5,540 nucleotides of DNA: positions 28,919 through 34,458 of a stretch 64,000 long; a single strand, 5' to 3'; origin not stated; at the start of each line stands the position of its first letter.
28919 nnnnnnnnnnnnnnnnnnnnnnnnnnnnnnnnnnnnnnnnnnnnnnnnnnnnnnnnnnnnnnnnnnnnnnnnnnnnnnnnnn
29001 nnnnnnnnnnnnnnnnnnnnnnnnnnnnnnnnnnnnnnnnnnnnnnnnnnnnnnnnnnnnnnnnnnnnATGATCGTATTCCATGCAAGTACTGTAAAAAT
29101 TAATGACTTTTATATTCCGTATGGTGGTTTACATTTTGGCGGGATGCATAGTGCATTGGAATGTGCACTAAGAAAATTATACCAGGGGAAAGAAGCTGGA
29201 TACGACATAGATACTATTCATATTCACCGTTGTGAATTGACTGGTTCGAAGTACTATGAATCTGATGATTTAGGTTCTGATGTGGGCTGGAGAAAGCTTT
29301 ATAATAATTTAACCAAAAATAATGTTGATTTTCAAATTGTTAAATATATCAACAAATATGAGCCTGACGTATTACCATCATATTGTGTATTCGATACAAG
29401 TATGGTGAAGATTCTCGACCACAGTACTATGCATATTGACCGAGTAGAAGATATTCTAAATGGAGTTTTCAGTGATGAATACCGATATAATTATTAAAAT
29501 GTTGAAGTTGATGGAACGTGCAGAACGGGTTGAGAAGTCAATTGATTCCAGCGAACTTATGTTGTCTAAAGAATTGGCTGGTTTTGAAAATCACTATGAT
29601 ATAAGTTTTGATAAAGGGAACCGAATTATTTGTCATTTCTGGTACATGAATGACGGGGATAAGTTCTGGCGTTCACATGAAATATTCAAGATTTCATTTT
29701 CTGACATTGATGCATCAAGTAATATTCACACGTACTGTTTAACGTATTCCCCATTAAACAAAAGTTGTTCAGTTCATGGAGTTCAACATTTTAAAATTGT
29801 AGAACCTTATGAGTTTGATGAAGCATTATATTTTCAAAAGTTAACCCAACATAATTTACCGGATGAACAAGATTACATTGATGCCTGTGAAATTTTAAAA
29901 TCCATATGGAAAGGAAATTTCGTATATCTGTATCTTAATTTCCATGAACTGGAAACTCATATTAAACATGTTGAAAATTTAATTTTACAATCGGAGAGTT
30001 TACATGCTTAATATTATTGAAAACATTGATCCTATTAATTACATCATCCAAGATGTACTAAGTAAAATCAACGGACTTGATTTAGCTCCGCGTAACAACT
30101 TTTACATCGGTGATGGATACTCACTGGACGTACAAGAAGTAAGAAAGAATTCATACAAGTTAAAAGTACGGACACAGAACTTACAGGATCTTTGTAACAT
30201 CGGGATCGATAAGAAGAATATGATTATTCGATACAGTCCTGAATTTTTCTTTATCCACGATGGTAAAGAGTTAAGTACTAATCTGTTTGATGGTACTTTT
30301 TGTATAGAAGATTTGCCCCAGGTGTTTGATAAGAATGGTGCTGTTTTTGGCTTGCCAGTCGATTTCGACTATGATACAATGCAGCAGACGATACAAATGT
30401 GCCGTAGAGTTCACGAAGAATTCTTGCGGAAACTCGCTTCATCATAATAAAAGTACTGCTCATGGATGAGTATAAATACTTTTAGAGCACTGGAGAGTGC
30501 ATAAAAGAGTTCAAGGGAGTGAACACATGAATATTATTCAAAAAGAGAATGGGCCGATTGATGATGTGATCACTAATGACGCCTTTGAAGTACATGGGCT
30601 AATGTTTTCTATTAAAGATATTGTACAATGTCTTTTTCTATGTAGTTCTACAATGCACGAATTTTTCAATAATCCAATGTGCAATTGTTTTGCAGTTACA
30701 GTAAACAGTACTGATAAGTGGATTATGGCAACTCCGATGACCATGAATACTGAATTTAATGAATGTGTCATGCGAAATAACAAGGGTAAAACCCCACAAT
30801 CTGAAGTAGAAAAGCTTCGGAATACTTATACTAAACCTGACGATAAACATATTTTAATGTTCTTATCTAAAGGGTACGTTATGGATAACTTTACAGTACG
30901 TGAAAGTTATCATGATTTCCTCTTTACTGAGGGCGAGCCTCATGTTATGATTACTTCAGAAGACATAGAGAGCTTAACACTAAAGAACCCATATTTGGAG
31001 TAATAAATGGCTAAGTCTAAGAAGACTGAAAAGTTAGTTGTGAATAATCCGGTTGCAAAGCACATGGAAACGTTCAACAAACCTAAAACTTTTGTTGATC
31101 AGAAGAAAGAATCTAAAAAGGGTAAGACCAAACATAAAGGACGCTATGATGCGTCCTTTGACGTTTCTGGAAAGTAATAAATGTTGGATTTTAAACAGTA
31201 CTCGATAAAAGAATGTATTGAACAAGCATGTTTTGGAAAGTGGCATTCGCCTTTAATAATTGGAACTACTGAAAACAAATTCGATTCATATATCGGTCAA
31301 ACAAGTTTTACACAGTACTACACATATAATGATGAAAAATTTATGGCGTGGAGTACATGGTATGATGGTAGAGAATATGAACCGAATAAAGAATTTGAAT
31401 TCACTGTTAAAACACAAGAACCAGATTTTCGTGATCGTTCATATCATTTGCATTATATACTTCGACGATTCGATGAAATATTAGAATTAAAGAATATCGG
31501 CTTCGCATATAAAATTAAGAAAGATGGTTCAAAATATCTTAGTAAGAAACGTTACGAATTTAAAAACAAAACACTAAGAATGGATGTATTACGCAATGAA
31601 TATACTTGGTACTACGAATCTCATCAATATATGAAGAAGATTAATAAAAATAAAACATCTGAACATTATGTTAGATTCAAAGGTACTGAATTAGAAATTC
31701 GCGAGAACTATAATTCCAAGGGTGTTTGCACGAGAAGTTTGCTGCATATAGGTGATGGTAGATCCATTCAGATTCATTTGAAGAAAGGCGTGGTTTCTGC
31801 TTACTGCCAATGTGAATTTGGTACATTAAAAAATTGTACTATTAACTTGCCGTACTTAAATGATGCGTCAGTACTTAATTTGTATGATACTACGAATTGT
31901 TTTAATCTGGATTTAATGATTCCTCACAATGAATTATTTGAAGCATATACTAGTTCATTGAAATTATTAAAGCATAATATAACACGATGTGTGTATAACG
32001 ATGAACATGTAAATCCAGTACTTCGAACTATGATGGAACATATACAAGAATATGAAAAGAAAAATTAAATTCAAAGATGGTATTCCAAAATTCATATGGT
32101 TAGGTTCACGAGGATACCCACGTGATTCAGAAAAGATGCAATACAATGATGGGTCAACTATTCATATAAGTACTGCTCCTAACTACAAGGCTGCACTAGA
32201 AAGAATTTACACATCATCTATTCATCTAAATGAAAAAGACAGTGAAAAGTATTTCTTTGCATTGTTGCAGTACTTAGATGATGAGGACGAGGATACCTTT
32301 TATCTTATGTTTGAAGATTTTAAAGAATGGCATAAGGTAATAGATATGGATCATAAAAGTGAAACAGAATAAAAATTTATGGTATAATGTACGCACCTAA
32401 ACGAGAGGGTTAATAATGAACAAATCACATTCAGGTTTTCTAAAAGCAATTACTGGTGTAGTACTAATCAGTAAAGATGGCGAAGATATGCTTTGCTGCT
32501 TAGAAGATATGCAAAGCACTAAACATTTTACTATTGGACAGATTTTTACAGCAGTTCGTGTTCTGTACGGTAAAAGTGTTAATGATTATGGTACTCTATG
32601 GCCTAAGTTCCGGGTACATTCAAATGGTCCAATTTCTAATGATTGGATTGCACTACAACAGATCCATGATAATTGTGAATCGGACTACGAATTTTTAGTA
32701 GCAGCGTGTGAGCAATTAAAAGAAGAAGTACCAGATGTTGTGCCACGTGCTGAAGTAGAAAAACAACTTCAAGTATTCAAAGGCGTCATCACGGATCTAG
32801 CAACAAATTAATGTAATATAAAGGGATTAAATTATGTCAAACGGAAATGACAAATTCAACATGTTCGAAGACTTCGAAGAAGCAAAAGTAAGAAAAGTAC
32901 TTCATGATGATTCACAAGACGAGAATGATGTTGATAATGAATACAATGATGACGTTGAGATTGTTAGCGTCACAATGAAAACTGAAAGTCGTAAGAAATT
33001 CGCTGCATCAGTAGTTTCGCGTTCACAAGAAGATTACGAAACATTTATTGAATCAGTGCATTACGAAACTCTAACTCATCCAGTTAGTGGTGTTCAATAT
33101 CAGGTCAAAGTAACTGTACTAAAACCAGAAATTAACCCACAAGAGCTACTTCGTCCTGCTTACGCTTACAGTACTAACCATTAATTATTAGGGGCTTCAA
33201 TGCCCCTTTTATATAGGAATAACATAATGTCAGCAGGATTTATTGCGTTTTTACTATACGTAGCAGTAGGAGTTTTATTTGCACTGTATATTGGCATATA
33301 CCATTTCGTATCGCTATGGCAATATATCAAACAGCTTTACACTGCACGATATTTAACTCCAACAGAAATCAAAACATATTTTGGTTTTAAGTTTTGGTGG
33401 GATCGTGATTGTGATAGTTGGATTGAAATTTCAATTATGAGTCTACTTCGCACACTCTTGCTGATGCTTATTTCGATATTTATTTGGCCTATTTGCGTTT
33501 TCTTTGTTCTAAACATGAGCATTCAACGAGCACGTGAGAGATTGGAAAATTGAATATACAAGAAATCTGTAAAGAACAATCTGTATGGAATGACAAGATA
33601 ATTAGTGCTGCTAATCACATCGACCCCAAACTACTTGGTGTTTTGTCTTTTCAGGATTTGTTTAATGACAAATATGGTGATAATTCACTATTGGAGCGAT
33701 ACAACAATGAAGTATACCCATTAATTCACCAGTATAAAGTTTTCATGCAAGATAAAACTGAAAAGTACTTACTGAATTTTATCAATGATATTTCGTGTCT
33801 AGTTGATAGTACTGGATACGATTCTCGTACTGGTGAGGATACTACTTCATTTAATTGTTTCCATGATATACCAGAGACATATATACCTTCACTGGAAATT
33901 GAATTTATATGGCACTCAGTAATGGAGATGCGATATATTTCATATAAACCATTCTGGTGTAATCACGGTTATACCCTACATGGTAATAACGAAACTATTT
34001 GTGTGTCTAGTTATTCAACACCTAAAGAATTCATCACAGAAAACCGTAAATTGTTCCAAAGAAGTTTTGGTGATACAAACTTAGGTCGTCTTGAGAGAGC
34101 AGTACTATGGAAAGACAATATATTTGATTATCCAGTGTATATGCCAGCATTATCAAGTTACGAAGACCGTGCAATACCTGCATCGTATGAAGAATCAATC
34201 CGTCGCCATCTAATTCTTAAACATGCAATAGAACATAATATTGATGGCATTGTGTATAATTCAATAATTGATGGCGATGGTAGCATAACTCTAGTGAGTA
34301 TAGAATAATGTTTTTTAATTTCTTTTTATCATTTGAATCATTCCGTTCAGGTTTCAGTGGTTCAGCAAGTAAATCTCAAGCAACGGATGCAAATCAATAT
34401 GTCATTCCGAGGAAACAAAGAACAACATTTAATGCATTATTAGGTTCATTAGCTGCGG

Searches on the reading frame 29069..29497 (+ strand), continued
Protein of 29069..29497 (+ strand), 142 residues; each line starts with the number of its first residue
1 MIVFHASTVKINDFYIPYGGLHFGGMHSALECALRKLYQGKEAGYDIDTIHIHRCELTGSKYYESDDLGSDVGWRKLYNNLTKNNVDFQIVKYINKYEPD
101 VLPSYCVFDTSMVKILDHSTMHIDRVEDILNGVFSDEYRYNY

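Call 83: search_solved_structures(query=A5, max_evalue=10, show_alignments=3)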
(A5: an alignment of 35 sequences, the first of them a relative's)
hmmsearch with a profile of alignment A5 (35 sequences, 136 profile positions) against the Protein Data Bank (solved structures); distinct sequences matched with E-value up to 10: 9.
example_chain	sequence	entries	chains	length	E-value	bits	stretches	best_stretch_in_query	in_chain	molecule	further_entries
3cmu_A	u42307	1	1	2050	0.0041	20.3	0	22-60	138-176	Protein recA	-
3cmt_A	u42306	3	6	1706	0.019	18.2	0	22-60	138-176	Protein recA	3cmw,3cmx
3cmv_A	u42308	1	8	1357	0.096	15.9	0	22-60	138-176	Protein recA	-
1sb2_B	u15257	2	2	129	0.33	14.2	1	63-104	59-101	Rhodocetin beta subunit | Rhodocetin subunit beta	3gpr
8huu_A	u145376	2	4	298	1.1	12.5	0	5-48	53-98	3C-like proteinase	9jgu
7wqh_A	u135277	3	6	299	1.1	12.4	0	5-48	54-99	3C-like proteinase | HCoV-NL63 main protease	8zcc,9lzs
5nh0_A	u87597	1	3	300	1.1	12.4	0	5-48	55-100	3C-like proteinase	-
3tlo_A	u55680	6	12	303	1.2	12.4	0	5-48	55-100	3C-like proteinase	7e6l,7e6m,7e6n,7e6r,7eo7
5gwy_A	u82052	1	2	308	1.2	12.3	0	5-48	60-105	main protease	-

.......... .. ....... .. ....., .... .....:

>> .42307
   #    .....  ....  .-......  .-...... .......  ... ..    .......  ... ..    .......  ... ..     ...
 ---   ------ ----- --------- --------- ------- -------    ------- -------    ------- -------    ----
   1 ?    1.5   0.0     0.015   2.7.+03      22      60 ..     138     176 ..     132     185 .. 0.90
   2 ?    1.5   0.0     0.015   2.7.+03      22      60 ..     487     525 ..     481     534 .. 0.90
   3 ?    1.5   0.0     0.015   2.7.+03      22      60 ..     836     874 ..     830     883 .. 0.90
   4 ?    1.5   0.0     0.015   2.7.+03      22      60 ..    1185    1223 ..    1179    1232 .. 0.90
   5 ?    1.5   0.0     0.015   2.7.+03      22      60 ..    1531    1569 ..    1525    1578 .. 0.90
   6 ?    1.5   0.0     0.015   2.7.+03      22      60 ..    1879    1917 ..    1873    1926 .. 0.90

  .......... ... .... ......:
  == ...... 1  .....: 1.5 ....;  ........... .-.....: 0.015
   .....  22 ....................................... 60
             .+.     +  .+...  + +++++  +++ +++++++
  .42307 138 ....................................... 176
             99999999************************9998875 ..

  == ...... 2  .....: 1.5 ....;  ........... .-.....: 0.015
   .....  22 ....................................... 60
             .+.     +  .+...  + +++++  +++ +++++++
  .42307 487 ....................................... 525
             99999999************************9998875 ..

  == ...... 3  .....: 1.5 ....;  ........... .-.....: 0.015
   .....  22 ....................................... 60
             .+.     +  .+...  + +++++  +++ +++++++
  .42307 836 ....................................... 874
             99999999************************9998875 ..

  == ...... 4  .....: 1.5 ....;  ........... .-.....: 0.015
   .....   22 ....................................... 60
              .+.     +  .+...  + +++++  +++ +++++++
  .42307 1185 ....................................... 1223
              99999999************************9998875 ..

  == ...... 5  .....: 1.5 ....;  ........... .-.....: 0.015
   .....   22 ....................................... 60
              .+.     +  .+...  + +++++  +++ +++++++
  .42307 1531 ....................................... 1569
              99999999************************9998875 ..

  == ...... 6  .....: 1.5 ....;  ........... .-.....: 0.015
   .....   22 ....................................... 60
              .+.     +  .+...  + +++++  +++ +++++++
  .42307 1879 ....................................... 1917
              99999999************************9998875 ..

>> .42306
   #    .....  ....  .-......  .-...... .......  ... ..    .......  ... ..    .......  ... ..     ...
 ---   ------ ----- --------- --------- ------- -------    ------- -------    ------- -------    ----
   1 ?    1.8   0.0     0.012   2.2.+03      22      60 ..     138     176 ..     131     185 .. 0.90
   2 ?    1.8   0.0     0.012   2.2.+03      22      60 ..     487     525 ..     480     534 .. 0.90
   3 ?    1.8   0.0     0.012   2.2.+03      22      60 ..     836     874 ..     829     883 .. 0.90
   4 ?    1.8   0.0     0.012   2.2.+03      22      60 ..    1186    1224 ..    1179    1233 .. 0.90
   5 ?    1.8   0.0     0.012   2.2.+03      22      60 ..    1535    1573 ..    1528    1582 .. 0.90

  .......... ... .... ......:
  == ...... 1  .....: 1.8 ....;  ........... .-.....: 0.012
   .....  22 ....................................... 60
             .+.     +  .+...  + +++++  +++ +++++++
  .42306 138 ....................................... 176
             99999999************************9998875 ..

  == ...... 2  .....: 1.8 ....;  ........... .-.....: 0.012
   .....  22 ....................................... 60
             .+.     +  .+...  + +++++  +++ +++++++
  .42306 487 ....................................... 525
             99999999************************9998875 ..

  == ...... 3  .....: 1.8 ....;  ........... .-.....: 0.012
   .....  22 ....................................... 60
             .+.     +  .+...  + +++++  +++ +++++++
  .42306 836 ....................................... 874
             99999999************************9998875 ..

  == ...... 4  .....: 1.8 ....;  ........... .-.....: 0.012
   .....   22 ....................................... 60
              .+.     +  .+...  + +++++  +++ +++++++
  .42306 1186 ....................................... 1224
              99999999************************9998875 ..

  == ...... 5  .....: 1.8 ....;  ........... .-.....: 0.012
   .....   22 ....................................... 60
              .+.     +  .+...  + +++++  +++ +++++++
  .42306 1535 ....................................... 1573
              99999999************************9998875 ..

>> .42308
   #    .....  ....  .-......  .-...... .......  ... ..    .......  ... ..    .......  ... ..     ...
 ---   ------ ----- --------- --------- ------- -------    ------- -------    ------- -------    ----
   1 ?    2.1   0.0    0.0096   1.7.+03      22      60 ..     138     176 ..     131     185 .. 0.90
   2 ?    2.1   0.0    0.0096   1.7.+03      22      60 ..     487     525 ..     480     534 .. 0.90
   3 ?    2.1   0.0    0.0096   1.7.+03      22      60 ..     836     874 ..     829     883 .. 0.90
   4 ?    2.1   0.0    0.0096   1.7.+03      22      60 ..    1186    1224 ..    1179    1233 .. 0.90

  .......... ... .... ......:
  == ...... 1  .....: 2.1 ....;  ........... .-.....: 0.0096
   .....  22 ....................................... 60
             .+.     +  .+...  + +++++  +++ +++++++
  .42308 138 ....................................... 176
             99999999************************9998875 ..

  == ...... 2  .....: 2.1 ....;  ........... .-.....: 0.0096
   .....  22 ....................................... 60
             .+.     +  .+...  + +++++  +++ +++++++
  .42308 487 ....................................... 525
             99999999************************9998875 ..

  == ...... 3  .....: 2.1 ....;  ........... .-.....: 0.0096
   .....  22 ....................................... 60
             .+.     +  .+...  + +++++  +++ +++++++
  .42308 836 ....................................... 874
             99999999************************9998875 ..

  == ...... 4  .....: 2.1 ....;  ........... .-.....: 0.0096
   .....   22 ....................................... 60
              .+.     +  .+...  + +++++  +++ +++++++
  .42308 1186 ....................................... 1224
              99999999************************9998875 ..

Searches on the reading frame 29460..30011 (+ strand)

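Call 4: search_protein_families(library=pfam, proteins=[window:29460-30011:+], max_evalue=1)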
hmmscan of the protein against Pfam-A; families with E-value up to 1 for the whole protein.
window:29460-30011:+ (183 aa): 0 families

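Call 5: search_protein_families(library=phrogs, proteins=[window:29460-30011:+], max_evalue=0.1)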
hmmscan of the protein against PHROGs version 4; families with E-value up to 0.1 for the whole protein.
window:29460-30011:+ (183 aa): 1 family
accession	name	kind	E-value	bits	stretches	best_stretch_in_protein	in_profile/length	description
phrog_27532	-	unknown function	0.011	16.3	1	44-152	57-160/209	-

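Call 67: search_protein_families(library=ncbifam, proteins=[window:29475-30011:+], max_evalue=1)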
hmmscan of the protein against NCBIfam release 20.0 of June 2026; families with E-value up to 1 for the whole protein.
window:29475-30011:+ (178 aa): 0 families

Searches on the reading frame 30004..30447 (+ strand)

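Call 4: search_protein_families(library=pfam, proteins=[window:30004-30447:+], max_evalue=1)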
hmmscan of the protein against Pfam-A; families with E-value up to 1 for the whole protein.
window:30004-30447:+ (147 aa): 0 families

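Call 5: search_protein_families(library=phrogs, proteins=[window:30004-30447:+], max_evalue=0.1)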
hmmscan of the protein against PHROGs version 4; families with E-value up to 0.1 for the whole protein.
window:30004-30447:+ (147 aa): 1 family
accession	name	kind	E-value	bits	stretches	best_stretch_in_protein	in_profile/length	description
phrog_15293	-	unknown function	1.9e-75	252.9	1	1-146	1-149/156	-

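Call 67: search_protein_families(library=ncbifam, proteins=[window:30004-30447:+], max_evalue=1)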
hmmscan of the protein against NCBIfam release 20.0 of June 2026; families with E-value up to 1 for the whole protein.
window:30004-30447:+ (147 aa): 1 family
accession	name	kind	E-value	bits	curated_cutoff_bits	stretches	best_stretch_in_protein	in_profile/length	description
NF052383.1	ATPase_KamC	equivalog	0.043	12.6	300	1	27-89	128-191/508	lysine 5,6-aminomutase reactivase ATPase KamC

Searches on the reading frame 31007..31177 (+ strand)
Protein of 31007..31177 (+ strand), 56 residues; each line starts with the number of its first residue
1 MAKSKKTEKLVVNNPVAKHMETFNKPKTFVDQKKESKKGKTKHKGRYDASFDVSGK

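Call 79: search_protein_families(library=pfam, proteins=[window:31007-31177:+], max_evalue=0.01)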
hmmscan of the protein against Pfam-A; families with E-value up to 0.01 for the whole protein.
window:31007-31177:+ (56 aa): 1 family
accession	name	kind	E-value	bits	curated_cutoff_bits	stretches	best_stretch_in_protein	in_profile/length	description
PF23876.1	DUF7230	-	4.1e-18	65.7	27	1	12-48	3-39/42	Family of unknown function (DUF7230)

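Call 80: search_protein_families(library=phrogs, proteins=[window:31007-31177:+], max_evalue=0.00001)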
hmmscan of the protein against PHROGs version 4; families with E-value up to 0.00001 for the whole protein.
window:31007-31177:+ (56 aa): 2 families
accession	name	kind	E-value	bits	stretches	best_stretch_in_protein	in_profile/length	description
phrog_1359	-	unknown function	1.3e-14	55.3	1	12-49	1-38/39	-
phrog_5724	-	unknown function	2.8e-06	29.1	1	13-38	2-25/69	-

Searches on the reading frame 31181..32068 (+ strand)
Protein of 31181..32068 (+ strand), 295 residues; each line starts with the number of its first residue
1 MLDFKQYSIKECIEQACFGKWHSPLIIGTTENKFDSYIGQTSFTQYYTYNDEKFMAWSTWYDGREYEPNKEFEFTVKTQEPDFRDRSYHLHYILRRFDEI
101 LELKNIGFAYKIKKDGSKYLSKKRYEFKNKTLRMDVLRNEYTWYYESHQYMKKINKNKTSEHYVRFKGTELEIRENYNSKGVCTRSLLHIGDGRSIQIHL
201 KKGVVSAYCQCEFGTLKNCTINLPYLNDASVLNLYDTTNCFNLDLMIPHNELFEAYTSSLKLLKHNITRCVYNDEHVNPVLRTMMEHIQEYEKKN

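Call 79: search_protein_families(library=pfam, proteins=[window:31181-32068:+], max_evalue=0.01)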
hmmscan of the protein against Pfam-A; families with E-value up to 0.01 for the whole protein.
window:31181-32068:+ (295 aa): 0 families

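Call 80: search_protein_families(library=phrogs, proteins=[window:31181-32068:+], max_evalue=0.00001)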
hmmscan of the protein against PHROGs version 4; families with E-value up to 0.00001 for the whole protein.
window:31181-32068:+ (295 aa): 1 family
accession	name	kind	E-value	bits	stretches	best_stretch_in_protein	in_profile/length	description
phrog_27232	-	unknown function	1.2e-176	587.2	1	1-295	1-295/295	-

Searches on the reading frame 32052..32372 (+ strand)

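Call 79: search_protein_families(library=pfam, proteins=[window:32052-32372:+], max_evalue=0.01)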
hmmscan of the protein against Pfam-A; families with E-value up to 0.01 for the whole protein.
window:32052-32372:+ (106 aa): 0 families

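Call 80: search_protein_families(library=phrogs, proteins=[window:32052-32372:+], max_evalue=0.00001)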
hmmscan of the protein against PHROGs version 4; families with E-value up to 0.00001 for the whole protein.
window:32052-32372:+ (106 aa): 2 families
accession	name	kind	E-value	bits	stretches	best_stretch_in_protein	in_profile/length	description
phrog_23316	-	unknown function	5.6e-64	214.2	1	1-106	1-106/106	-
phrog_22921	-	unknown function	2.4e-07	32.2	1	3-98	5-96/98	-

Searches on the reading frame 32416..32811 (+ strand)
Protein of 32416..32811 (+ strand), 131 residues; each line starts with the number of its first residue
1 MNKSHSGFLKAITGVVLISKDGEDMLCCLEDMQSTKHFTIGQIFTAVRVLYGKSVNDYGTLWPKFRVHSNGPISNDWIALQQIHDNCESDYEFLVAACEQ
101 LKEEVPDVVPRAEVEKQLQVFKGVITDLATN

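Call 79: search_protein_families(library=pfam, proteins=[window:32416-32811:+], max_evalue=0.01)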
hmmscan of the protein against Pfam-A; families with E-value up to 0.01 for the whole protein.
window:32416-32811:+ (131 aa): 0 families

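Call 80: search_protein_families(library=phrogs, proteins=[window:32416-32811:+], max_evalue=0.00001)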
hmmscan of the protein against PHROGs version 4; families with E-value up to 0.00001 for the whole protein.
window:32416-32811:+ (131 aa): 1 family
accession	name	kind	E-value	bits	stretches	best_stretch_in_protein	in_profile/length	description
phrog_15570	-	unknown function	8.7e-70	233.6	1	1-130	1-129/130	-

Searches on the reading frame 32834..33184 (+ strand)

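Call 79: search_protein_families(library=pfam, proteins=[window:32834-33184:+], max_evalue=0.01)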
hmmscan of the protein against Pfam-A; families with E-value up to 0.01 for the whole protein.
window:32834-33184:+ (116 aa): 0 families

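Call 80: search_protein_families(library=phrogs, proteins=[window:32834-33184:+], max_evalue=0.00001)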
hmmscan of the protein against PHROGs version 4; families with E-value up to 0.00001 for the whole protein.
window:32834-33184:+ (116 aa): 1 family
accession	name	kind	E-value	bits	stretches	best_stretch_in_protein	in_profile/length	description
phrog_16531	-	unknown function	4.3e-51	172.6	1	1-116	1-102/102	-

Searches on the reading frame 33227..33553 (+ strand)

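Call 79: search_protein_families(library=pfam, proteins=[window:33227-33553:+], max_evalue=0.01)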
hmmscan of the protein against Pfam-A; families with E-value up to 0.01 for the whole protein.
window:33227-33553:+ (108 aa): 0 families

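Call 80: search_protein_families(library=phrogs, proteins=[window:33227-33553:+], max_evalue=0.00001)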
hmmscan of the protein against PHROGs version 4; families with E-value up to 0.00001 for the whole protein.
window:33227-33553:+ (108 aa): 1 family
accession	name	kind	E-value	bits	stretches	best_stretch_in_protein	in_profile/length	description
phrog_23237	-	moron, auxiliary metabolic gene and host takeover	1.1e-55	187.7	1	1-108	1-108/110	membrane protein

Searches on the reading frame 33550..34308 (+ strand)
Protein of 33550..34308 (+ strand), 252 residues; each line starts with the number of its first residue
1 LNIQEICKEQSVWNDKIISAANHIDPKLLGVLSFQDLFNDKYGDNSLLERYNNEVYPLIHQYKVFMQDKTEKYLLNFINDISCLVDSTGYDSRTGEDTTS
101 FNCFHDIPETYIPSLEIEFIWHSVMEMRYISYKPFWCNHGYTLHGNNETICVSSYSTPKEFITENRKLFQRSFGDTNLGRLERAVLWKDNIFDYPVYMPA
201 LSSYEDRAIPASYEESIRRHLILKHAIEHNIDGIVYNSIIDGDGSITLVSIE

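Call 79: search_protein_families(library=pfam, proteins=[window:33550-34308:+], max_evalue=0.01)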
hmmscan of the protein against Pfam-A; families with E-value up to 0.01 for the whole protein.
window:33550-34308:+ (252 aa): 0 families

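Call 80: search_protein_families(library=phrogs, proteins=[window:33550-34308:+], max_evalue=0.00001)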
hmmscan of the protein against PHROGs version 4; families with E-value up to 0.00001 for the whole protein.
window:33550-34308:+ (252 aa): 1 family
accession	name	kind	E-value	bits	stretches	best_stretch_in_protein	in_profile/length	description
phrog_24446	-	unknown function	2.4e-142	473.7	1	1-252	1-255/257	-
